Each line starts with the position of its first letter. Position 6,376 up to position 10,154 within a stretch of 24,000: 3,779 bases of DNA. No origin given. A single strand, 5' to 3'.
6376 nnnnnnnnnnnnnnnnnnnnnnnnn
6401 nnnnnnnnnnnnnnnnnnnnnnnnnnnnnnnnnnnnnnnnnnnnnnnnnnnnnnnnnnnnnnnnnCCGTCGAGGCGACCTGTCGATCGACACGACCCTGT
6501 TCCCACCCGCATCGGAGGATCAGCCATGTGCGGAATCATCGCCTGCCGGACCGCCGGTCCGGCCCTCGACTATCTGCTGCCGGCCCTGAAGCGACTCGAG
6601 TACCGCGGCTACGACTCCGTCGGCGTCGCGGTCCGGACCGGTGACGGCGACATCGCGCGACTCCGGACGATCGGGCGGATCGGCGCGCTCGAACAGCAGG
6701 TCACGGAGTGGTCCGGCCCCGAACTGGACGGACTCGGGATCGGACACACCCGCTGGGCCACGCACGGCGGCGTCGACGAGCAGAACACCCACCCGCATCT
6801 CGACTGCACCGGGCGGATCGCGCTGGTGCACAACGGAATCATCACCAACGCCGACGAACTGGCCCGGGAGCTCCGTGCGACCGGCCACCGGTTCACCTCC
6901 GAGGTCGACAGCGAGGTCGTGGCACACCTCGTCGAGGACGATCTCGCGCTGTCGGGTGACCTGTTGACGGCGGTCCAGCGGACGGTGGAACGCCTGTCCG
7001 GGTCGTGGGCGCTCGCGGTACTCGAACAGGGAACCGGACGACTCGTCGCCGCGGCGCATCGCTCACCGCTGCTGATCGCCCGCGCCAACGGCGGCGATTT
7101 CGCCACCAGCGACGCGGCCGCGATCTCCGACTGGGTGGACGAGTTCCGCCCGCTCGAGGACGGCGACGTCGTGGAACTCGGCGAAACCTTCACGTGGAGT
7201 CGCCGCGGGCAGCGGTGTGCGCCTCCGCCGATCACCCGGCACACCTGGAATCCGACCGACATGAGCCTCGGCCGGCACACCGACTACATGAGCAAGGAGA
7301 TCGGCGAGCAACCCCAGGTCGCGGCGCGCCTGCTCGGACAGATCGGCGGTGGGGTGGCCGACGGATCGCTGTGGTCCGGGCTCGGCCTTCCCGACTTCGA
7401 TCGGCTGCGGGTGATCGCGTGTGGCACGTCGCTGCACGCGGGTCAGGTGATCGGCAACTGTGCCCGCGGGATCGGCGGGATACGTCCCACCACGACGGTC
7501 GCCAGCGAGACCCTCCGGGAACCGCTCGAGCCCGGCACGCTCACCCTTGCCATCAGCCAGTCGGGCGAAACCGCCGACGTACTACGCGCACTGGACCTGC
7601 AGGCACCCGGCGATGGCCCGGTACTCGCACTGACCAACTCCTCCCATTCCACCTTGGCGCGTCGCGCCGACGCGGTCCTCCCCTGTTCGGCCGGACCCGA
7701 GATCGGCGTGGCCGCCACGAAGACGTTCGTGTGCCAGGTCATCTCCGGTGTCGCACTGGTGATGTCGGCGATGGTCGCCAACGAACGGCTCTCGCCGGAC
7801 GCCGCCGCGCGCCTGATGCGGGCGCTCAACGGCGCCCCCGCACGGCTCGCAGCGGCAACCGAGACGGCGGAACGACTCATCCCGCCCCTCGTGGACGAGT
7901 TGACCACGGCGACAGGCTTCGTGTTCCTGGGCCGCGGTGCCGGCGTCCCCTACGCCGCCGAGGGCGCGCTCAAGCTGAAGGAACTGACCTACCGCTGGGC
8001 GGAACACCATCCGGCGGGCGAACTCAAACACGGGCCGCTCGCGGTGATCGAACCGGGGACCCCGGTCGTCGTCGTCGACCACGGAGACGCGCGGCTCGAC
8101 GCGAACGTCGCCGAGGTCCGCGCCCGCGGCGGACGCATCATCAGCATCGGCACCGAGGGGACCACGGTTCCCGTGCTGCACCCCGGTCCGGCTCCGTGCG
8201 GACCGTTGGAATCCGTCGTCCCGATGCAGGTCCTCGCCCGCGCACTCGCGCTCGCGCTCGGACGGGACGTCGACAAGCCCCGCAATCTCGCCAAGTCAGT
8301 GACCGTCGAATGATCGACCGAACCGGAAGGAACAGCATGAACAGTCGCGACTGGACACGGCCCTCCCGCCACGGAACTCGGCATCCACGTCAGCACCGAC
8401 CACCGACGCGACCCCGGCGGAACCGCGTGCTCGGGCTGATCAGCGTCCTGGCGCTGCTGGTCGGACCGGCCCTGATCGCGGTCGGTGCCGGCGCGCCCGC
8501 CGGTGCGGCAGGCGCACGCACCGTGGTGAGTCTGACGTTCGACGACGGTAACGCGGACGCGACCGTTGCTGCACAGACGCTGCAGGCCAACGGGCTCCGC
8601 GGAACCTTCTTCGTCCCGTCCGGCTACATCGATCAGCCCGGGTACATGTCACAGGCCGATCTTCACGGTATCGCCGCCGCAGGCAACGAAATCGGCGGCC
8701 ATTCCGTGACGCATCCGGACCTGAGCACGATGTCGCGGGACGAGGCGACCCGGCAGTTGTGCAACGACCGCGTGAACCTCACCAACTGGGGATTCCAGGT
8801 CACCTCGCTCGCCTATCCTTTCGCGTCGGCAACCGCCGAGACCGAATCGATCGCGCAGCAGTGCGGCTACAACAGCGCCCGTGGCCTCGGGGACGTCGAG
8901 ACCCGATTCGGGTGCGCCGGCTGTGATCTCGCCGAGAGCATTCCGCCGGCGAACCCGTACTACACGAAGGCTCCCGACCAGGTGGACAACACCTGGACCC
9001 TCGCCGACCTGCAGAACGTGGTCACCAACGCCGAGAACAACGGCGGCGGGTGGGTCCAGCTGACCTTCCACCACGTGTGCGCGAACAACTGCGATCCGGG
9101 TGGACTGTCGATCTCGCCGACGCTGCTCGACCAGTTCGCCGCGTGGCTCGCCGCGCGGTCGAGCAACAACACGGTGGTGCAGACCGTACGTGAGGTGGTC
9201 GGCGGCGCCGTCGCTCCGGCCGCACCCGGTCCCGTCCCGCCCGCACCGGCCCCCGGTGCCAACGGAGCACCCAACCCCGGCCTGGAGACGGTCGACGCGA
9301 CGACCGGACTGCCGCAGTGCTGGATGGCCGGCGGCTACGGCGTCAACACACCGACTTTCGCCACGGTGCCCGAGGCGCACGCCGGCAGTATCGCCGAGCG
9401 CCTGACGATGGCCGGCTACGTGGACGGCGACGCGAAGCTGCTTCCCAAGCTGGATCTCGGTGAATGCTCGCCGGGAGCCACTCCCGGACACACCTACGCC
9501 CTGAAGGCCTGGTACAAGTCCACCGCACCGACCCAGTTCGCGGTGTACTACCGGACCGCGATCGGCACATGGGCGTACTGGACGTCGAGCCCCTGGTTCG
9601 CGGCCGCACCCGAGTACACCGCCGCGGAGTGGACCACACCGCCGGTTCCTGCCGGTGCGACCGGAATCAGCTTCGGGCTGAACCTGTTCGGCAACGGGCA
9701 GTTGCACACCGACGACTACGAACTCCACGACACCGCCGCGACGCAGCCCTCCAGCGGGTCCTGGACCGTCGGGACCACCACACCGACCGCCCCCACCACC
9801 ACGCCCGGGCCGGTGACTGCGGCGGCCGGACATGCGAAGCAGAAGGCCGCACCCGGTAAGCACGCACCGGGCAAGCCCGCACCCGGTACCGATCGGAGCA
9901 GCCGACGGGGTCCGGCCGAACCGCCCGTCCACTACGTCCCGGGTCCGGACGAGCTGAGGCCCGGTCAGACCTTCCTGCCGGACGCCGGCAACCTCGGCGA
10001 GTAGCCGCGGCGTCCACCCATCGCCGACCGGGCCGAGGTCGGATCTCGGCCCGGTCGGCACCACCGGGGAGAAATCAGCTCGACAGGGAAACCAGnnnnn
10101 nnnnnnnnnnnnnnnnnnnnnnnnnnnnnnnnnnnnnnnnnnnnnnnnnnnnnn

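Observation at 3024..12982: Candidate synthase-dependent amino-sugar exopolysaccharide system (NodM/NodB/NodC-like trio, TviB/TviC-like pair, GH18, lipoprotein, porin)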

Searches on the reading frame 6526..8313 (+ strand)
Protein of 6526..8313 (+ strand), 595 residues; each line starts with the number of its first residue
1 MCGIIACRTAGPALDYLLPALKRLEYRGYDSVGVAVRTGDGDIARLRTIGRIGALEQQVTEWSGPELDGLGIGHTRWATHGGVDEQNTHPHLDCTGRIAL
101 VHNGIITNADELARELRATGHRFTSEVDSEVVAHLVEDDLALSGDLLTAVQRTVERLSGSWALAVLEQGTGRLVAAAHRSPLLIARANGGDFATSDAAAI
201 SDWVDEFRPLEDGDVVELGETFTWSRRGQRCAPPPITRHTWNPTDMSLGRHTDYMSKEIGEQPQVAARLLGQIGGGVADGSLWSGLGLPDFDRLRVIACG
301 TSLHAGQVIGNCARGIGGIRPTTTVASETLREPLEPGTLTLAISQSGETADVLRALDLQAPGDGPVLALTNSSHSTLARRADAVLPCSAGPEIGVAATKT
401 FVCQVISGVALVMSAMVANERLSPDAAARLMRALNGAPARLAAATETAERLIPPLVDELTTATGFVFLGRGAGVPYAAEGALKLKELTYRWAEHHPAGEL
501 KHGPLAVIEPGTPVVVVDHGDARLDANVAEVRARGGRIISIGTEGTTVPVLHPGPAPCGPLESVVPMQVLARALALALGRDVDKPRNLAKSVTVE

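Call 8: search_protein_families(library=pfam, proteins=[window:6526-8313:+], max_evalue=0.01)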
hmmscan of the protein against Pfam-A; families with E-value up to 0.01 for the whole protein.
window:6526-8313:+ (595 aa): 3 families
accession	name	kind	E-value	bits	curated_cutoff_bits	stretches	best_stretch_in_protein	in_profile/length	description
PF01380.27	SIS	-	8.3e-33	113.4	25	2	292-413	6-130/131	SIS domain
PF13522.11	GATase_6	-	3.3e-19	69.6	27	1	69-184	11-118/130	Glutamine amidotransferase domain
PF13537.11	GATase_7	-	1.3e-16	61.1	25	1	85-193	10-113/123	Glutamine amidotransferase domain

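Call 9: search_protein_families(library=ncbifam, proteins=[window:6526-8313:+], max_evalue=0.01)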
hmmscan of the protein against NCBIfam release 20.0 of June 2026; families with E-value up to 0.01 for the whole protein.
window:6526-8313:+ (595 aa): 19 families
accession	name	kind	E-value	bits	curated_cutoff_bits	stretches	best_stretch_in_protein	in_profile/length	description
NF001484.0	PRK00331.1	subfamily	4e-165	550.6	381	1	1-595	1-601/601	isomerizing glutamine--fructose-6-phosphate transaminase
TIGR01135.1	glmS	equivalog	7.8e-160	533.3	418.05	1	2-595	1-607/607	glutamine--fructose-6-phosphate transaminase (isomerizing)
NF046059.1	NagB_SO3506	equivalog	1e-27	97.4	430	1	314-590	64-325/330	glucosamine-6-phosphate deaminase NagB-II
TIGR01134.1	purF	equivalog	3.8e-25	89.1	350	1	2-220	1-219/432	amidophosphoribosyltransferase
NF041128.1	glucosaP_deam_GlmD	equivalog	1.2e-16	60.8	580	1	296-592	36-321/323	glucosamine-6-phosphate deaminase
TIGR01536.1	asn_synth_AEB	equivalog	5.5e-13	48.8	267.1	1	68-179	44-142/517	asparagine synthase (glutamine-hydrolyzing)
TIGR03104.1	trio_amidotrans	equivalog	5.8e-11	41.3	570.1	1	69-179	42-141/589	N-acetylglutaminylglutamine amidotransferase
NF008481.0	PRK11382.1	equivalog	1.6e-08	34.1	430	1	290-583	43-329/340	fructoselysine 6-phosphate deglycase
TIGR03108.1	eps_aminotran_1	hypoth_equivalog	2.5e-07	29.8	816.9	1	69-179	43-141/628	XrtA/PEP-CTERM system amidotransferase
NF040776.2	AlsR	equivalog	5.4e-07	28.8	400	1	334-394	174-236/279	transcriptional repressor AlsR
NF008458.0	PRK11337.1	equivalog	1.4e-06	27.5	378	1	335-392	187-243/293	MurR/RpiR family transcriptional regulator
TIGR00393.1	kpsF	subfamily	2e-05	24.3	203.7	1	335-421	46-135/268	KpsF/GutQ family sugar-phosphate isomerase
TIGR03127.2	RuMP_HxlB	equivalog_domain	9.6e-05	22.3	160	1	323-390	59-126/178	6-phospho-3-hexuloisomerase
NF006949.0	PRK09431.1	equivalog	0.00011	21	499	1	73-216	47-181/554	asparagine synthase B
NF041755.1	RuMP_HxlAB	equivalog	0.00061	18.8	500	1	324-388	276-340/391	bifunctional 3-hexulose-6-phosphate synthase/6-phospho-3-hexuloisomerase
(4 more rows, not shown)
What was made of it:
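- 6526..8313 (+): G4, a cluster-borne GlmS (glutamine-fructose-6-phosphate aminotransferase). It supplies GlcN-6-P for UDP-GlcNAc. TIGR01135 scores 533 bits against a cut-off of 418 (call 9).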

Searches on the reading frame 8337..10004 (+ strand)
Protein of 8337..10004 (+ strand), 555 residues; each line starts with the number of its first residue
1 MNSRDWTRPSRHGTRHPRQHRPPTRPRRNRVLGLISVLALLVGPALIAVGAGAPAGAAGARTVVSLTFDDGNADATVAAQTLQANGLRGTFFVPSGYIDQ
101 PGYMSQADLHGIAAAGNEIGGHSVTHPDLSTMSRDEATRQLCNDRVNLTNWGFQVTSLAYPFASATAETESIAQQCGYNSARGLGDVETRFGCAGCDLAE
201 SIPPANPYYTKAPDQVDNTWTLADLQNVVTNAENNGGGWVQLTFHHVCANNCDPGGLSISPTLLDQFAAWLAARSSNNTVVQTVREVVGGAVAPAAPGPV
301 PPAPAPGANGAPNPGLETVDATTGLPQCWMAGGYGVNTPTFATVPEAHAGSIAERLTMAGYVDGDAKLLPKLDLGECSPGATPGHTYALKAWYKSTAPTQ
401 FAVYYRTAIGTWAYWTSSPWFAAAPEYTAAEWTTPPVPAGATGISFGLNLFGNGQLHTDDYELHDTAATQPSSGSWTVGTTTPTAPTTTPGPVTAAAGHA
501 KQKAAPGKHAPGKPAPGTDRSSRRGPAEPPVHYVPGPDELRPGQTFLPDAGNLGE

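Call 8: search_protein_families(library=pfam, proteins=[window:8337-10004:+], max_evalue=0.01)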
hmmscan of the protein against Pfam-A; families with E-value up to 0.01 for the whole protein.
window:8337-10004:+ (555 aa): 1 family
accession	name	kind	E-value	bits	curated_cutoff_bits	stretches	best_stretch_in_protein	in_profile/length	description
PF01522.26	Polysacc_deac_1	-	2.5e-19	69.9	23.1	1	61-179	6-122/124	Polysaccharide deacetylase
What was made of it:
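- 8337..10004 (+): G5, a CE4 deacetylase with an N-terminal signal-anchor-like segment, a conserved C-terminal domain of unknown family and a Pro-rich tail. The alternative start is 8310. Polysacc_deac_1 scores 70 bits over residues 61-179 (call 8).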

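Call 9: search_protein_families(library=ncbifam, proteins=[window:8337-10004:+], max_evalue=0.01)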
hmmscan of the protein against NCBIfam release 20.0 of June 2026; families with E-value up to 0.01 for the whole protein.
window:8337-10004:+ (555 aa): 7 families
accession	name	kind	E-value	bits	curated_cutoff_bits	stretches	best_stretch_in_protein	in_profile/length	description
NF050820.1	PolSacchBiosHfsH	equivalog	2.1e-14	53.8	400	1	52-171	24-149/249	oligosaccharide deacetylase HfsH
TIGR02764.1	spore_ybaN_pdaB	equivalog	6.8e-10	39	237.4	1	62-180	6-123/191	polysaccharide deacetylase family sporulation protein PdaB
NF045820.1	PgAcgDacpgdA_Strep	equivalog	1.9e-08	33.6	800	1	61-150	267-354/463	peptidoglycan-N-acetylglucosamine deacetylase PgdA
TIGR04243.1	nodulat_NodB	equivalog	4.7e-07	29.5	240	1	63-177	3-117/197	chitooligosaccharide deacetylase NodB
TIGR02884.1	spore_pdaA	equivalog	5.5e-05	23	298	1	62-140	37-113/224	delta-lactam-biosynthetic de-N-acetylase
TIGR02873.1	spore_ylxY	hypoth_equivalog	6.2e-05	22.4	391.5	1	79-143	104-164/268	probable sporulation protein, polysaccharide deacetylase family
NF045821.1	PgAcgDacpgdA1_Bac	equivalog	0.00011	21.2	400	1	61-143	87-167/282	peptidoglycan-N-acetylglucosamine deacetylase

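Call 27: search_solved_structures(query=window:8337-10004:+, max_evalue=0.01)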
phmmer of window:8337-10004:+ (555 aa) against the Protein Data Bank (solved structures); distinct sequences matched with E-value up to 0.01: 17.
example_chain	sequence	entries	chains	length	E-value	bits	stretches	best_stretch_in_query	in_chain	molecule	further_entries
8hfa_A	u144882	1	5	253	1e-06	31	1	62-182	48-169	NodB homology domain-containing protein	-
2c1g_A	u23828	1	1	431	3.6e-06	29.2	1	62-150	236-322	PEPTIDOGLYCAN GLCNAC DEACETYLASE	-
2iw0_A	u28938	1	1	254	1.2e-05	27.5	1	51-170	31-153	CHITIN DEACETYLASE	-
2c1i_A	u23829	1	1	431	1.8e-05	26.9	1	62-150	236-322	PEPTIDOGLYCAN GLCNAC DEACETYLASE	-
6h8l_A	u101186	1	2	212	3.3e-05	26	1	62-167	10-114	Peptidoglycan-N-acetylmuramic acid deacetylase PdaC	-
6h8n_A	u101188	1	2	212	0.00022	23.3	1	62-167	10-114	Peptidoglycan-N-acetylmuramic acid deacetylase PdaC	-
7bly_A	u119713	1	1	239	0.00025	23.1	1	61-181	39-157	Aspergillus niger contig An12c0130, genomic contig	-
1ny1_A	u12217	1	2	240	0.00038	22.5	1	63-141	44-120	Probable polysaccharide deacetylase pdaA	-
1w1a_1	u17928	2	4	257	0.00042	22.3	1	63-141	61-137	PROBABLE POLYSACCHARIDE DEACETYLASE PDAA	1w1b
1w17_A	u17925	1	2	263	0.00044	22.3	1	63-141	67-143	PROBABLE POLYSACCHARIDE DEACETYLASE PDAA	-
6hm9_A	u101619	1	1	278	0.00045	22.2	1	61-142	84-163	Putative polysaccharide deacetylase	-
6hpa_A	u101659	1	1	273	0.0022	20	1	63-143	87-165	Putative polysaccharide deacetylase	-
7bkf_A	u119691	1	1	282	0.0045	18.9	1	76-143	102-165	Putative polysaccharide deacetylase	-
7ax7_A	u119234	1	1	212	0.0046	18.9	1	61-138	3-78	Endo-1,4-beta-xylanase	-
5o6y_A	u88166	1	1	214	0.0075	18.2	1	61-145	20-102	Peptidoglycan N-acetylglucosamine deacetylase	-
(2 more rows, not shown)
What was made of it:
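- CE4 hits include the peptidoglycan deacetylases PgdA, PdaA and PdaC (calls 9, 27).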

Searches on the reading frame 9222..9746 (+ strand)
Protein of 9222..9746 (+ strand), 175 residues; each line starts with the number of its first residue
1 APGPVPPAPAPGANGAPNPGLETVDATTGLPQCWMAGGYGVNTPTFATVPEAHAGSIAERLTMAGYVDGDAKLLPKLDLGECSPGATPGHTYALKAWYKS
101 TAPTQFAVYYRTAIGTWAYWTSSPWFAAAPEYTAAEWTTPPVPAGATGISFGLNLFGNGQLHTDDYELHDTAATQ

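Call 78: search_protein_families(library=pfam, proteins=[window:9222-9746:+], max_evalue=10)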
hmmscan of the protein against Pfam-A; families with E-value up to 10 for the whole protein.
window:9222-9746:+ (175 aa): 0 families
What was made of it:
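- On PNAG synthase system (PgaABCD / IcaADBC): The G5 C-terminal domain has no family hit (call 78).
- Tried and rejected: The G5 C-terminal domain gave nothing (call 78), so the 'CBM-like' label stays unverified.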

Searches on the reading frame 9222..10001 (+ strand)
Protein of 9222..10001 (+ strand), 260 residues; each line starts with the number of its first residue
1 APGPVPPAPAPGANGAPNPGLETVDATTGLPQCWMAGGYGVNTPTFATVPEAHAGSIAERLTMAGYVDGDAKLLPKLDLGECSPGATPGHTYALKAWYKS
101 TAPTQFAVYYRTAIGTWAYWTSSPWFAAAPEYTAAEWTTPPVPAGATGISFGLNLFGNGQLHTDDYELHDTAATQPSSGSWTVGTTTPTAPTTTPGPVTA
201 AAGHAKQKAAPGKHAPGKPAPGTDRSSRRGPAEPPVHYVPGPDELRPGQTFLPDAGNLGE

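Call 78: search_protein_families(library=pfam, proteins=[window:9222-10001:+], max_evalue=10)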
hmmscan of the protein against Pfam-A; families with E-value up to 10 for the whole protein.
window:9222-10001:+ (260 aa): 0 families
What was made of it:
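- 8337..10004 (+): The C-terminal domain has no Pfam hit (call 78).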
